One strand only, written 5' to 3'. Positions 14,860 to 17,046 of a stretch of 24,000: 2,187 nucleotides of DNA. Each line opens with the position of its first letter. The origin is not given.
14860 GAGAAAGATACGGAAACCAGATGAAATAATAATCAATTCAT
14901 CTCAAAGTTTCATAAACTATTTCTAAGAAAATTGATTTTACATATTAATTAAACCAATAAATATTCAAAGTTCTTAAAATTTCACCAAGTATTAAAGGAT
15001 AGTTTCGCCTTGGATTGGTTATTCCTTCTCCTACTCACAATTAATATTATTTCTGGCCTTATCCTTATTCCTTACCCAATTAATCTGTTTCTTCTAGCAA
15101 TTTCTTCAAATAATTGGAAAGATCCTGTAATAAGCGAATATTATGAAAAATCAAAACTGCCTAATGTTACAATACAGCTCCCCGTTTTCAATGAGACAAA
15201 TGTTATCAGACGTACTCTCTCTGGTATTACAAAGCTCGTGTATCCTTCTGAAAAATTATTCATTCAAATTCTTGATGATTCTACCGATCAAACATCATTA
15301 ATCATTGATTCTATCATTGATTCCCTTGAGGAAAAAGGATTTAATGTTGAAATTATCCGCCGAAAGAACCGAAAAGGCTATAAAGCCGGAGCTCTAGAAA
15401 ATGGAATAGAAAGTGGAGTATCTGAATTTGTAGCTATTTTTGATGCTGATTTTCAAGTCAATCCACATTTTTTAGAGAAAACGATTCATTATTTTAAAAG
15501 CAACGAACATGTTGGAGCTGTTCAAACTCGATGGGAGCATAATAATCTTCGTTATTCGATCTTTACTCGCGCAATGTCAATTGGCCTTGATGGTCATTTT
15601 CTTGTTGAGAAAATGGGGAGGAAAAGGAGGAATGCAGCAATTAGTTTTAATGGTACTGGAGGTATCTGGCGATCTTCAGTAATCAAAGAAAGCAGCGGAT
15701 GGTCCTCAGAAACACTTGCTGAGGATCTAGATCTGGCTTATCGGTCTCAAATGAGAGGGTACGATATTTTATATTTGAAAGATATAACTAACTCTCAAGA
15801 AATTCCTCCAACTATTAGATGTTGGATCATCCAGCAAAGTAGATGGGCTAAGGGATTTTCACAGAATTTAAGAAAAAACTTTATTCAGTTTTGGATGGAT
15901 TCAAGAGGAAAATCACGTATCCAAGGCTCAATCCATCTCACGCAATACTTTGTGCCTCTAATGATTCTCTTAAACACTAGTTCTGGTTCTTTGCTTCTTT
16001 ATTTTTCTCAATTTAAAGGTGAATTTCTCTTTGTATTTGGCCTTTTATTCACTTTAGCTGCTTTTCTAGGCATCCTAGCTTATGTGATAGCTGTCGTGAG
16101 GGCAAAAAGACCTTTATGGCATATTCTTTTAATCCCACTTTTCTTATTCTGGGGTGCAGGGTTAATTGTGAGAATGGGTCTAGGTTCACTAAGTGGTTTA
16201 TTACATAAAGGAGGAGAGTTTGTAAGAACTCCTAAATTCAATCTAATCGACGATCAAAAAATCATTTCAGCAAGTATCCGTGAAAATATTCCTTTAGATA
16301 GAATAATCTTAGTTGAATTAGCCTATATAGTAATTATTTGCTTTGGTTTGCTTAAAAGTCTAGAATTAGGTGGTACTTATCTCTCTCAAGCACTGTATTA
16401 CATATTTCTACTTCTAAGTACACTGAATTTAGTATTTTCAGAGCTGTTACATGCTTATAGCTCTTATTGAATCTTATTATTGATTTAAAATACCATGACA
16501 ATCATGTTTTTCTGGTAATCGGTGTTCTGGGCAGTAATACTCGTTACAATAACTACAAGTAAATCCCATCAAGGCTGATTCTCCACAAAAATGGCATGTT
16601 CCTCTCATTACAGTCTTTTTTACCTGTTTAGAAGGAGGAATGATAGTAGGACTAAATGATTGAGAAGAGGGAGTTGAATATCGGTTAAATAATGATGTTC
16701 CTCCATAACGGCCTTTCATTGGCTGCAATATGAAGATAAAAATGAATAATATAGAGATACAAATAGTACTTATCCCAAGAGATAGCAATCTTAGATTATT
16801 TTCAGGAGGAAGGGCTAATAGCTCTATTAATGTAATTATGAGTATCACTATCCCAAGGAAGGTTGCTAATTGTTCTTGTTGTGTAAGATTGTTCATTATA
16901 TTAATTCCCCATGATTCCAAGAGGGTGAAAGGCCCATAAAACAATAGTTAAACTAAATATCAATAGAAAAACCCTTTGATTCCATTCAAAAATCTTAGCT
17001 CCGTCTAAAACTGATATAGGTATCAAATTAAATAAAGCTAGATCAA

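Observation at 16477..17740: Tightly coupled operon: RHH DNA-binding protein - minimal M50 site-2 protease - two-TM protein ending in a perfect AN1 zinc finger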

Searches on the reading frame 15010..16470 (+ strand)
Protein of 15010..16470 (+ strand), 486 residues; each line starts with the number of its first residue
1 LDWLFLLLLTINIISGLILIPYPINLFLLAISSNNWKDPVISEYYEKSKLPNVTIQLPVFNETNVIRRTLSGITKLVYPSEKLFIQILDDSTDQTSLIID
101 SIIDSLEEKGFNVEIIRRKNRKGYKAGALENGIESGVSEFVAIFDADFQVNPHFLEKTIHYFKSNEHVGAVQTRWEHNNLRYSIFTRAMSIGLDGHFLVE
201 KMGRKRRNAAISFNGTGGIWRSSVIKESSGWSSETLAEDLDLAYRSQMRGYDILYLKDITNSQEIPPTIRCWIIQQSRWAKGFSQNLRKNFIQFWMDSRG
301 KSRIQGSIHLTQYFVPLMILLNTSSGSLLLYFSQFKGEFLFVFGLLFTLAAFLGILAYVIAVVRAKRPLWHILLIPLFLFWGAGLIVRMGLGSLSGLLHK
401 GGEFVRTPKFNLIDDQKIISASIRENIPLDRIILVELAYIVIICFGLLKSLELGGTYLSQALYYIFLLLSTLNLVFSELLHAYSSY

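Call 3: search_protein_families(library=pfam, proteins=[window:15010-16470:+], max_evalue=0.1)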
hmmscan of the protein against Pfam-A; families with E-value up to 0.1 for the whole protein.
window:15010-16470:+ (486 aa): 4 families
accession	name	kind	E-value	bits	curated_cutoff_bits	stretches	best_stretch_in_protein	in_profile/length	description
PF13641.12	Glyco_tranf_2_3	-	2.2e-21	77.4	27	1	51-282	1-230/230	Glycosyltransferase like family 2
PF13632.12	Glyco_trans_2_3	-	9.7e-20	71.7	27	1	141-381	2-195/198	Glycosyl transferase family group 2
PF00535.33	Glycos_transf_2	-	1.7e-19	70.8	23.3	1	56-198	3-132/168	Glycosyl transferase family 2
PF13506.12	Glyco_transf_21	-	0.0021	18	21.7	1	123-281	16-174/174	Glycosyl transferase family 21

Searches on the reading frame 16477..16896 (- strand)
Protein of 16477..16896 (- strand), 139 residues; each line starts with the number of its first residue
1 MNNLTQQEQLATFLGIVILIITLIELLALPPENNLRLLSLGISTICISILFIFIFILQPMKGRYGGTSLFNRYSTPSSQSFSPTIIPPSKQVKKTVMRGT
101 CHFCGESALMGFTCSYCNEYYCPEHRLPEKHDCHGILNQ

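Call 3: search_protein_families(library=pfam, proteins=[window:16477-16896:-], max_evalue=0.1)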
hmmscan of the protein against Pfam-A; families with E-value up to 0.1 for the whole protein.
window:16477-16896:- (139 aa): 2 families
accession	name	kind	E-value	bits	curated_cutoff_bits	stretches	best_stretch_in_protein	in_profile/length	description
PF01428.23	zf-AN1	-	7.6e-09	36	27.9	1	101-135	1-37/40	AN1-like Zinc finger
PF04236.20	Transp_Tc5_C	-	0.0035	18.1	27.4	1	87-133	16-63/63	Tc5 transposase C-terminal domain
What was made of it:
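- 16498..16596 (-): AN1 zinc finger, C6H2, residues 101-133. Pfam PF01428 scores 36 bits (call 3).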

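Call 5: find_homologous_proteins(query=window:16477-16896:-)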
Query window:16477-16896:- (139 aa): 29 proteins with E <= 0.001 among 57 candidates.
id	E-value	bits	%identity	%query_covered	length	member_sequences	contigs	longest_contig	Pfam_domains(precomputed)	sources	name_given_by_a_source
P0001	1.1e-88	312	100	100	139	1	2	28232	PF01428.24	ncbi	ncbi:MAG: AN1-type zinc finger domain-containing protein [Candidatus Hodarchaeota archaeon]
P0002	5.2e-71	255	82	100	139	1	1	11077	PF01428.24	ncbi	ncbi:MAG: AN1-type zinc finger domain-containing protein [Candidatus Hodarchaeota archaeon]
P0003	8.5e-48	180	58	99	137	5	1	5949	PF01428.24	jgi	jgi:hypothetical protein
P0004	5.0e-44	168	56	100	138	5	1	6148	PF01428.24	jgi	jgi:hypothetical protein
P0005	1.6e-43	166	53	99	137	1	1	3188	PF01428.24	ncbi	ncbi:MAG: AN1-type zinc finger domain-containing protein [Candidatus Hodarchaeota archaeon]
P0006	5.7e-41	158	48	100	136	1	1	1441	PF01428.24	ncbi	-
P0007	6.8e-41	158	57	96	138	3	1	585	PF01428.24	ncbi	-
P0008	1.0e-40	157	53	100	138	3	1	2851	PF01428.24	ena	-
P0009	5.1e-40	155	53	98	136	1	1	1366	PF01428.24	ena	-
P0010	7.7e-40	154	52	98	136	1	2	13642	PF01428.24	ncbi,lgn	ncbi:MAG: AN1-type zinc finger domain-containing protein [Promethearchaeota archaeon]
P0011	1.4e-39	153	53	98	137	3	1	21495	PF01428.24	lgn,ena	-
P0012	1.6e-39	153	46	100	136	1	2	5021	PF01428.24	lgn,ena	-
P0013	2.9e-39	152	53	98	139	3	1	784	PF01428.24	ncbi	-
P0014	2.4e-38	149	50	98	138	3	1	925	PF01428.24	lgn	-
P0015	2.9e-38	149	52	98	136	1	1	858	PF01428.24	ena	-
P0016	4.7e-38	148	51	98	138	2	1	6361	PF01428.24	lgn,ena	-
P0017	1.4e-37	147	56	86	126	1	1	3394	PF01428.24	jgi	jgi:hypothetical protein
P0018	1.4e-36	144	50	99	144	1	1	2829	PF01428.24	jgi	jgi:hypothetical protein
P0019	2.0e-36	143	54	91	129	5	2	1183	PF01428.24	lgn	-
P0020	2.2e-36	143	52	96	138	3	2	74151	PF01428.24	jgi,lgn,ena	-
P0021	6.8e-36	141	47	100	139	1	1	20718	PF01428.24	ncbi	-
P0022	7.3e-36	141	53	96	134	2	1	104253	PF01428.24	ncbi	ncbi:MAG: AN1-type zinc finger domain-containing protein [Promethearchaeota archaeon]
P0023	9.2e-35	138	57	85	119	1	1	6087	PF01428.24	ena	-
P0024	2.0e-34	137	46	98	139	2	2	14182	PF01428.24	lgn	-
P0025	4.8e-31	126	43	100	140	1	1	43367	PF01428.24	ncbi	-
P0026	3.6e-28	116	47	96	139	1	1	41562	PF01428.24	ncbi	ncbi:MAG: AN1-type zinc finger domain-containing protein [Candidatus Heimdallarchaeota archaeon]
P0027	1.8e-26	111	41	100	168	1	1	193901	PF01428.24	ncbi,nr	ncbi:hypothetical protein CEE45_00350 [Candidatus Heimdallarchaeota archaeon B3_Heim]|nr:MAG: hypoth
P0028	6.6e-24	103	40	98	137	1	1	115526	PF01428.24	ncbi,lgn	-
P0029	8.7e-20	89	36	98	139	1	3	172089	PF01428.24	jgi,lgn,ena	-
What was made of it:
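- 16477..16896 (-): 2TM-AN1 protein, 139 aa: helical hairpin, basic disordered linker and C-terminal AN1 finger. Family of 29 clusters, all from Hodarchaeota/Heimdall-type MAGs or unnamed metagenome contigs (call 5).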

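Call 8: find_related_loci(query=A1, collection=genome_contigs, flank=6000)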
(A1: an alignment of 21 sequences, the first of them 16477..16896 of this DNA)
Query A1 (139 aa) in genome_contigs; peptide patterns used: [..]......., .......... (x = any residue, [..] = any of these).
224 stretches matched a pattern; 121 encode a relative of the query (tblastn E <= 1e-3); the best 80 are kept; 80 distinct loci.
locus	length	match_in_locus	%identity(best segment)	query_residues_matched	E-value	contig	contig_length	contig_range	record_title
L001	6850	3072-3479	50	1-139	9e-47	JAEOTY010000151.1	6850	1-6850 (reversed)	MAG: Candidatus Hodarchaeota archaeon isolate YT5_056 k127_16491258, whole genome shotgun sequence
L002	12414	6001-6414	52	1-139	2e-43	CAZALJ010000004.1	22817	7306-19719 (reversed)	MAG TPA_asm: uncultured archaeon isolate SRP239594_co1_179 genome assembly, contig: NODE_777_length_22817_cov_11.146692,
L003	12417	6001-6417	51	1-139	4e-44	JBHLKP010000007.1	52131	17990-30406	MAG: Candidatus Hodarchaeota archaeon isolate DZ1M.117 DZ1M.117@1770, whole genome shotgun sequence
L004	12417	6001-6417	55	1-138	4e-42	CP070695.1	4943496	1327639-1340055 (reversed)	MAG: Candidatus Heimdallarchaeota archaeon isolate bin6 chromosome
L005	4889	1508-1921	46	1-138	6e-40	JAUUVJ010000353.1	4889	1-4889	MAG: Candidatus Hodarchaeota archaeon isolate CSMAG_10 CSMAG_10_k127_6529039_length_4889_cov_8.6405, whole genome shotgu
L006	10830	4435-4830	52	1-133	1e-39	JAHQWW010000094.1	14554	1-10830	MAG: Candidatus Hodarchaeota archaeon isolate WORE3 WOR324_NODE_381_length_14554_cov_5.21641_ID_761, whole genome shotgu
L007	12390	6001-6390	52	1-133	1e-38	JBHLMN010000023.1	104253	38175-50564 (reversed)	MAG: Promethearchaeota archaeon isolate DZ2M.341 DZ2M.341@392, whole genome shotgun sequence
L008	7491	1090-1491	51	1-136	1e-38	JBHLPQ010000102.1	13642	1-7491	MAG: Promethearchaeota archaeon isolate H2S.126 H2S.126@3555, whole genome shotgun sequence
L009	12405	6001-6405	46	3-139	8e-35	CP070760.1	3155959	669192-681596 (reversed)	MAG: Candidatus Heimdallarchaeota archaeon isolate bin272 chromosome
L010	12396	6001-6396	54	3-136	9e-37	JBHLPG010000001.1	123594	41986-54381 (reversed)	MAG: Promethearchaeota archaeon isolate DZ3S.51 DZ3S.51@211, whole genome shotgun sequence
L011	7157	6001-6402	47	4-136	2e-32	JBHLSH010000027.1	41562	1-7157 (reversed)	MAG: Candidatus Heimdallarchaeota archaeon isolate TM2S.58 TM2S.58@1648, whole genome shotgun sequence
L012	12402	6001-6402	43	4-136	2e-31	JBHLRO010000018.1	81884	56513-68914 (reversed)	MAG: Candidatus Thorarchaeota archaeon isolate TM1M.79 TM1M.79@679, whole genome shotgun sequence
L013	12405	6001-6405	51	1-136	2e-29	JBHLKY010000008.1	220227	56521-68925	MAG: Candidatus Hermodarchaeota archaeon isolate DZ1M.253 DZ1M.253@77, whole genome shotgun sequence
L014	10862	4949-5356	44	1-138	1e-29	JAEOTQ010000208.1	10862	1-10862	MAG: Candidatus Hodarchaeota archaeon isolate YT2_065 k127_56303953, whole genome shotgun sequence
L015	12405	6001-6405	40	1-136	2e-27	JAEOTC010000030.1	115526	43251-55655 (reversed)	MAG: Candidatus Hodarchaeota archaeon isolate YT1_021 k127_2698138, whole genome shotgun sequence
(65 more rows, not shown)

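Call 32: search_solved_structures(query=A1, max_evalue=0.01, show_alignments=2)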
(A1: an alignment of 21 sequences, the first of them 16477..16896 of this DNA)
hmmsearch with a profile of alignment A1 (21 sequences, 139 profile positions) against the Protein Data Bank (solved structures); distinct sequences matched with E-value up to 0.01: 12.
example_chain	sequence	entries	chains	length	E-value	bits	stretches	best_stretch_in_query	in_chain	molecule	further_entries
5ij4_A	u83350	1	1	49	4.2e-10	43.2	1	99-137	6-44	CDC48-associated ubiquitin-like/zinc finger protein 1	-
1wg2_A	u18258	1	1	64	1.7e-06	31.6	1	99-134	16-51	zinc finger (AN1-like) family protein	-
1x4v_A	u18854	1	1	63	3.5e-05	27.3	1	95-135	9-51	Hypothetical protein LOC130617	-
1wff_A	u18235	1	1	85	8.3e-05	26.1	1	87-134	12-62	RIKEN cDNA 2810002D23 protein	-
1wys_A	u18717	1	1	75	0.00016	25.1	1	99-136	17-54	RIKEN cDNA 2310008M20 protein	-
7yab_A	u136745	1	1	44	0.00021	24.8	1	100-135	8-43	AN1-type zinc finger protein 1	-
1wfp_A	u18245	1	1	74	0.00021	24.8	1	98-134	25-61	zinc finger (AN1-like) family protein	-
1wfh_A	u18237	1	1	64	0.00043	23.8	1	100-134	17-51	zinc finger (AN1-like) family protein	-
1wfe_A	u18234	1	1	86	0.00058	23.4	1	100-137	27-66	RIKEN cDNA 2310008M20 protein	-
7y7l_A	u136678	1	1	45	0.00081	22.9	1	101-136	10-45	AN1-type zinc finger protein 1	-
1wfl_A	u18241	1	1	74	0.0016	21.9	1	98-134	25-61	Zinc finger protein 216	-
1x4w_A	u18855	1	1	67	0.0037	20.8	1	93-134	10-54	Hypothetical protein FLJ13222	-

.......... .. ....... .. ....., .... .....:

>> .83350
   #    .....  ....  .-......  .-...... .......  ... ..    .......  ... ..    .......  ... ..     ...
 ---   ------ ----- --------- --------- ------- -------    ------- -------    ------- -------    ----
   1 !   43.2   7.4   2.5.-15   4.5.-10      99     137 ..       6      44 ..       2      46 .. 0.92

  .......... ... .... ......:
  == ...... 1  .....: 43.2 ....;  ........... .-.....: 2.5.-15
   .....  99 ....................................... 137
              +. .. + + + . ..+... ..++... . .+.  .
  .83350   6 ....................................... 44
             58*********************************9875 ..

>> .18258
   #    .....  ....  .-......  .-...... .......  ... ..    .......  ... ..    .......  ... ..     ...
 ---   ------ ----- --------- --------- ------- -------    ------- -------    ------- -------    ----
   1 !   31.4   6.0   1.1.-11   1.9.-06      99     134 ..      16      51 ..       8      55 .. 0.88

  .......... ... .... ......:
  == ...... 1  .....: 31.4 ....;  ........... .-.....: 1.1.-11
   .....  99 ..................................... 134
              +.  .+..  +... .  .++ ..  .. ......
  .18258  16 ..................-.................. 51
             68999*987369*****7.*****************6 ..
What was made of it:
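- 16498..16596 (-): The closest solved structure is the yeast Cuz1 AN1 domain, 5IJ4, E 4.2e-10 (call 32).
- On zf-AN1 (PF01428): Twelve PDB AN1 domains match, the best being 5IJ4 at E 4.2e-10 (call 32).
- Closest known: Eukaryotic AN1 proteins Cuz1/ZFAND1/AIRAP. Same: The AN1 fold is shared, and Cuz1's AN1 is the best solved match (E 4.2e-10, call 32).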

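Call 44: predict_structure(alignment_id=A1)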
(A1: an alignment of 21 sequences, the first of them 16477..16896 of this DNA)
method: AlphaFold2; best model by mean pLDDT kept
length: 139 residues; sequences in the alignment: 21
mean_pLDDT: 71.5   pTM: 0.34
mean pLDDT of the five models: 71.5, 70.7, 69.6, 69.1, 68.2
residues with pLDDT >= 90: 0; 70-90: 93; 50-70: 22; < 50: 24
segments of 3 or more residues with pLDDT < 50: 64-79, 86-89
pLDDT, mean of each block of 10 residues (from residue 1): 75 87 84 81 87 76 45 43 51 61 78 79 83 71
secondary structure, 60 per line:
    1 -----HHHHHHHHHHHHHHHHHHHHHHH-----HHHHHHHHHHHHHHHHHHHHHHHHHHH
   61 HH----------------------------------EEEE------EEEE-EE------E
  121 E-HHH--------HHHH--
elements in order: H6-28 H34-62 E97-100 E107-110 H134-137
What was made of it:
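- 16477..16896 (-): AF2 model (call 44).
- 16711..16881 (-): Transmembrane hairpin, residues 6-62, with E8, G41 and S48 invariant and F55 nearly invariant. This module is specific to the lineage. AF2 helices 6-28 and 34-62, pLDDT about 75-87 by 10-residue block (call 44).
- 16603..16710 (-): Basic, disordered linker, residues 63-98. It ends in the conserved motif F-x-P-x-(I/V)-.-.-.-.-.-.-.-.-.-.. pLDDT is below 50 for residues 64-79 and 86-89 (call 44).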

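Call 55: search_protein_families(library=ncbifam, proteins=[window:16477-16896:-], max_evalue=0.1)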
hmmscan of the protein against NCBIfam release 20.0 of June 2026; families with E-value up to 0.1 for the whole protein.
window:16477-16896:- (139 aa): 0 families

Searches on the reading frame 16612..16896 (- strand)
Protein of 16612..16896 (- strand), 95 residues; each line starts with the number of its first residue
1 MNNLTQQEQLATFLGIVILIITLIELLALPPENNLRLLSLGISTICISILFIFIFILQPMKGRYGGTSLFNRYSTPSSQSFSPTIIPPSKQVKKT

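Call 66: search_protein_representatives(protein=window:16612-16896:-)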
Query: 95 residues. Proteins with E-value up to 0.001 (for the whole library): 6; up to 1e-10: 2; up to 1e-30: 0. The best 6 are listed.
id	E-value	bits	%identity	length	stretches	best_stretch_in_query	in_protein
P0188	2.6e-12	63.1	40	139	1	1-95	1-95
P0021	2.3e-11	60.1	39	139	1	1-95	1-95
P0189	1.3e-07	48.2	35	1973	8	2-44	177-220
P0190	6.2e-07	45.9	52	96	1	40-94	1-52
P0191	1.3e-04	38.5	38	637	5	42-87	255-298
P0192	1.9e-04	38.0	39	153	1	4-94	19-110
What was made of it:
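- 16711..16881 (-): Only about 4 true relatives among 1.84 billion representatives (call 66).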
